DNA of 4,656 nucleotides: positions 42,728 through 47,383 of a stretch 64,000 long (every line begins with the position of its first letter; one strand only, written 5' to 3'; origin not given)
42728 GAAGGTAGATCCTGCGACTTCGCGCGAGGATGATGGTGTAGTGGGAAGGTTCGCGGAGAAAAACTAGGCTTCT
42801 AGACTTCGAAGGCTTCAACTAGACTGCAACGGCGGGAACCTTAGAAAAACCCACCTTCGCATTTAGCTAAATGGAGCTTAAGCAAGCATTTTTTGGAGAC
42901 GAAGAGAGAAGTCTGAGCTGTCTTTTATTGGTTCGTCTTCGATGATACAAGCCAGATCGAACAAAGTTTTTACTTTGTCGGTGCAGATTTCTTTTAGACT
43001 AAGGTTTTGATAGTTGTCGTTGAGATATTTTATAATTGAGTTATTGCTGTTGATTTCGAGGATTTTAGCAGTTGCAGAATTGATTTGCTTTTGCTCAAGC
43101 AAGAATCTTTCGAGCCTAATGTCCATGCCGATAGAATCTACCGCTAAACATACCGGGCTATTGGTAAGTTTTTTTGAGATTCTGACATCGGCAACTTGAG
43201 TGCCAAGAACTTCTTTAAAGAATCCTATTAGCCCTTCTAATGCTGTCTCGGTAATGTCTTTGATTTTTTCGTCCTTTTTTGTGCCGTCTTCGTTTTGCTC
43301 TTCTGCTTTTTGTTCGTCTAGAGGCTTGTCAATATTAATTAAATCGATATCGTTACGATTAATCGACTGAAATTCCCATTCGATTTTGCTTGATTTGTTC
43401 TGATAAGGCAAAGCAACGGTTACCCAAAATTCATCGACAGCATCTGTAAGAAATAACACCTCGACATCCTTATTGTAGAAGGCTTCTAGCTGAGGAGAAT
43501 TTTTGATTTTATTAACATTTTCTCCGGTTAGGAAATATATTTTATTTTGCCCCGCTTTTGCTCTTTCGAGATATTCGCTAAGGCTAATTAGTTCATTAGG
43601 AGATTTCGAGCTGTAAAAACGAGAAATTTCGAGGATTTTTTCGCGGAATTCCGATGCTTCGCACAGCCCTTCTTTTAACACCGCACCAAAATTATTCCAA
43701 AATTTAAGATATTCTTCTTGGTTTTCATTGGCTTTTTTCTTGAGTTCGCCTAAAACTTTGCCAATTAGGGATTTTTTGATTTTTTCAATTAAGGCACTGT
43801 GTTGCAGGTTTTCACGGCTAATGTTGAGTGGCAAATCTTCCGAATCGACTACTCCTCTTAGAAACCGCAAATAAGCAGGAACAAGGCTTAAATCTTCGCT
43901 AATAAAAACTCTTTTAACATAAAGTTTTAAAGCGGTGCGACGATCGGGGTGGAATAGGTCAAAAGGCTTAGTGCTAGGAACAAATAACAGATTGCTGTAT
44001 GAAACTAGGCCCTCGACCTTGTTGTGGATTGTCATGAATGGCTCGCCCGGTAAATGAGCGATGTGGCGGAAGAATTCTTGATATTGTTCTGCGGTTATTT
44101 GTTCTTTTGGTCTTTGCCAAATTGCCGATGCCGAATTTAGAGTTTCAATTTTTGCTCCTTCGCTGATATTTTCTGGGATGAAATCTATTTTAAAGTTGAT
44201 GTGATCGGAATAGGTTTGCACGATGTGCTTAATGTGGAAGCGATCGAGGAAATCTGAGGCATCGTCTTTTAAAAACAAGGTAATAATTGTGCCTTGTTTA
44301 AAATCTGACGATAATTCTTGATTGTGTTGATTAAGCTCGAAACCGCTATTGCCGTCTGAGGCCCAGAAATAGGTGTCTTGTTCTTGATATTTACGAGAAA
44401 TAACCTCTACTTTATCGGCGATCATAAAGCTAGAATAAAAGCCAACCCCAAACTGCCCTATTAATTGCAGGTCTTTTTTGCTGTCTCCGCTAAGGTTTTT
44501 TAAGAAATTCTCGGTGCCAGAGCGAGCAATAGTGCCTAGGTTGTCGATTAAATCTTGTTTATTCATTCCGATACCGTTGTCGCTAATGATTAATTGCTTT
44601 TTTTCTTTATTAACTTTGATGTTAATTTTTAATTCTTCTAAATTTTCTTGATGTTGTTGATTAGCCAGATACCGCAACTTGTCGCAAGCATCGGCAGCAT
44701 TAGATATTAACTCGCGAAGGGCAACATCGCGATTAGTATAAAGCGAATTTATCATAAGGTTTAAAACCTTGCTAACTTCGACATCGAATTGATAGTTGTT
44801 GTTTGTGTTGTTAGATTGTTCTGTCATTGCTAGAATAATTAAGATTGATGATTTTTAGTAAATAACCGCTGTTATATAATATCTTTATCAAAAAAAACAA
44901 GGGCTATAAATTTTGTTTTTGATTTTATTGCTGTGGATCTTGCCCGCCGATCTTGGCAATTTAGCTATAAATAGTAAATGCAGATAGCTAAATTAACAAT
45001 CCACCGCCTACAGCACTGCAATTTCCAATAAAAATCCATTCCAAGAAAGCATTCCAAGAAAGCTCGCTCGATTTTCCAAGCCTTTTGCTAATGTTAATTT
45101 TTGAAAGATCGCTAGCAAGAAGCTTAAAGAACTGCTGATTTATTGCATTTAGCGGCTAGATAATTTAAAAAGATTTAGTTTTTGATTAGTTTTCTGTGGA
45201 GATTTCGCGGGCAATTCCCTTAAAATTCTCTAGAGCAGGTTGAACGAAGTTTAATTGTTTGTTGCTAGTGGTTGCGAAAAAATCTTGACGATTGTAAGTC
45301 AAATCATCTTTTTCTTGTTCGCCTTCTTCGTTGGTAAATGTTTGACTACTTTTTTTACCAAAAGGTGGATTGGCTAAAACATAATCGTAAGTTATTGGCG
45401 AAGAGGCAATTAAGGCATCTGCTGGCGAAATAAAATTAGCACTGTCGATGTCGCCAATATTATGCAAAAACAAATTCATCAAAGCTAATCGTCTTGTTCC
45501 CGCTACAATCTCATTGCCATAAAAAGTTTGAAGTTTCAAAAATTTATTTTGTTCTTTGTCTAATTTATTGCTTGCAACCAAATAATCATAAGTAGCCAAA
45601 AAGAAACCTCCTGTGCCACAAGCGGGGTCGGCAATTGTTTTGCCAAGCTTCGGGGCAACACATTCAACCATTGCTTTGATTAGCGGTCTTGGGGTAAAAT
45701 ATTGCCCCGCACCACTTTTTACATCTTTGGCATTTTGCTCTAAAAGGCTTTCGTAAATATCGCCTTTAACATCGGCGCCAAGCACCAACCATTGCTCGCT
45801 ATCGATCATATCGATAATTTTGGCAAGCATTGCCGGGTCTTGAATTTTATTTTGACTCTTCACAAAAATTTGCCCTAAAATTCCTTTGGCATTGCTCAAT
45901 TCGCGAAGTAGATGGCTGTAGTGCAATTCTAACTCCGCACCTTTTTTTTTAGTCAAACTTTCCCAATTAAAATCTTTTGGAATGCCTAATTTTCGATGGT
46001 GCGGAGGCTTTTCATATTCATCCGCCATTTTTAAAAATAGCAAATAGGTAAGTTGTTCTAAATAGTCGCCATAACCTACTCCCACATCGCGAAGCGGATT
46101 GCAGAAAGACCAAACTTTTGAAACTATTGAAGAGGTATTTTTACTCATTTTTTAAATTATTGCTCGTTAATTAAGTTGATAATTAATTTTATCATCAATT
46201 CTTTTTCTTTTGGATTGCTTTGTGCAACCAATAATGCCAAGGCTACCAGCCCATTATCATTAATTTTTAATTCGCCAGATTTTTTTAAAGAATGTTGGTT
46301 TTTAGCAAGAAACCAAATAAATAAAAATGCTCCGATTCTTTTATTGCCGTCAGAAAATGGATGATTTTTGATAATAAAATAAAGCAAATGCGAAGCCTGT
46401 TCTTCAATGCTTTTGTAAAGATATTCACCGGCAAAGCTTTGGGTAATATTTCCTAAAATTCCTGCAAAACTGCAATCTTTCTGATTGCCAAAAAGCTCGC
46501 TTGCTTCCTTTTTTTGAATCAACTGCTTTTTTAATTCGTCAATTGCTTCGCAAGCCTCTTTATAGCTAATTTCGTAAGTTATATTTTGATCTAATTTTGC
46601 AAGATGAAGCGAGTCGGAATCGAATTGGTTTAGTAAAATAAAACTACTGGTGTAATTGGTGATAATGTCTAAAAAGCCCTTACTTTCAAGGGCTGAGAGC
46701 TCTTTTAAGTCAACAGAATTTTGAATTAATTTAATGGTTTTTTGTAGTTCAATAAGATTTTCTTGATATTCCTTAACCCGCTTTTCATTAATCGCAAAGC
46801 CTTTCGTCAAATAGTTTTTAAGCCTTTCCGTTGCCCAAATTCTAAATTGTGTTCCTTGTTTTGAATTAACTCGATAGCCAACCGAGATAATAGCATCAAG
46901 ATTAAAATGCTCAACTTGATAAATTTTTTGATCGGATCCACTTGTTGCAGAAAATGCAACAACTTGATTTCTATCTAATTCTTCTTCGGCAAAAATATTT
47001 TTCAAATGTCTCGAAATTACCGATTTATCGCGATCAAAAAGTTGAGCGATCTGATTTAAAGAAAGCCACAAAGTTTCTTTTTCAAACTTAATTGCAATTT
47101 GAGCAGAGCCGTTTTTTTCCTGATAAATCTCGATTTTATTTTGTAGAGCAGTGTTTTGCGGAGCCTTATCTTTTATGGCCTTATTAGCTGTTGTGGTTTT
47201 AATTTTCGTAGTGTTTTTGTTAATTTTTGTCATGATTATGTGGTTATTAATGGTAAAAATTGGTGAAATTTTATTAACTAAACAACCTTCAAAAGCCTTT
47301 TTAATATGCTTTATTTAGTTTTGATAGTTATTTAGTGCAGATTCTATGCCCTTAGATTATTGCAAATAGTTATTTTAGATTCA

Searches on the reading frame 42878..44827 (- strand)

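Call 19: search_protein_families(library=pfam, proteins=[window:42878-44827:-])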
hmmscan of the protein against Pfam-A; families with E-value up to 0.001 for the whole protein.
window:42878-44827:- (649 aa): 4 families
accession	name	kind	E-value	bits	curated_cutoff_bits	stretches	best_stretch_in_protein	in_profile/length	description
PF00183.23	HSP90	-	7.2e-106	355.6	24.4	1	225-648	77-486/518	Hsp90 protein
PF13589.12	HATPase_c_3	-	6.7e-14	52.5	25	1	34-158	4-106/137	Histidine kinase-, DNA gyrase B-, and HSP90-like ATPase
PF02518.31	HATPase_c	-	2.6e-06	28.3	26.4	1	36-187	9-108/111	Histidine kinase-, DNA gyrase B-, and HSP90-like ATPase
PF25794.1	SACS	-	0.00046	20.5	32.8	0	29-146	14-122/247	Sacsin domain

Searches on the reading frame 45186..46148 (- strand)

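Call 19: search_protein_families(library=pfam, proteins=[window:45186-46148:-])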
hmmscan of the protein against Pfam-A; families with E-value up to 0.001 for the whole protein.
window:45186-46148:- (320 aa): 4 families
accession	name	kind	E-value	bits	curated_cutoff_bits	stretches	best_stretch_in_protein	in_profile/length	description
PF02384.22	N6_Mtase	-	3e-37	129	20.4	1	125-309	3-173/311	N-6 DNA Methylase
PF12161.14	HsdM_N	-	9.2e-12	46.2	24.5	1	9-115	2-135/135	HsdM N-terminal domain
PF20473.4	MmeI_Mtase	-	5.2e-06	26.3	27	0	171-229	22-85/259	MmeI, DNA-methyltransferase domain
PF01170.24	UPF0020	-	2.5e-05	24.5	22.3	1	158-272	18-140/197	RMKL-like, methyltransferase domain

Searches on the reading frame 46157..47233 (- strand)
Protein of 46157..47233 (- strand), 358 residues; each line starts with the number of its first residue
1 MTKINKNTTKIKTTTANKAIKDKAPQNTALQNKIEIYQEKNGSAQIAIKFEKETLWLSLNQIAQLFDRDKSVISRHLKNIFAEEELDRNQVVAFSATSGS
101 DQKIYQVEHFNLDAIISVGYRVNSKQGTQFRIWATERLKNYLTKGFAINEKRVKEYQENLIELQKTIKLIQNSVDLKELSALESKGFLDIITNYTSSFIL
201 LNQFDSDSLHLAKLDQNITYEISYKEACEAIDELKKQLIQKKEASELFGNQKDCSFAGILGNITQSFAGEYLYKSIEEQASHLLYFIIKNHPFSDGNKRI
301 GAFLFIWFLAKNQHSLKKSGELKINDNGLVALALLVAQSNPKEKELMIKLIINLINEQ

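Call 19: search_protein_families(library=pfam, proteins=[window:46157-47233:-])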
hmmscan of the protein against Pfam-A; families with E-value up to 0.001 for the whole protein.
window:46157-47233:- (358 aa): 3 families
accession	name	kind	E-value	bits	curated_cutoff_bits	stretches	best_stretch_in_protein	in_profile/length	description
PF13310.11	Virulence_RhuM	-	3.6e-24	85.9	33.7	1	94-169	8-86/252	Virulence protein RhuM family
PF02661.23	Fic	-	1.3e-11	45.6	24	1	231-309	7-93/93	Fic/DOC family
PF13936.12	HTH_38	-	0.00035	20.7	27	1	57-78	21-42/44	Helix-turn-helix domain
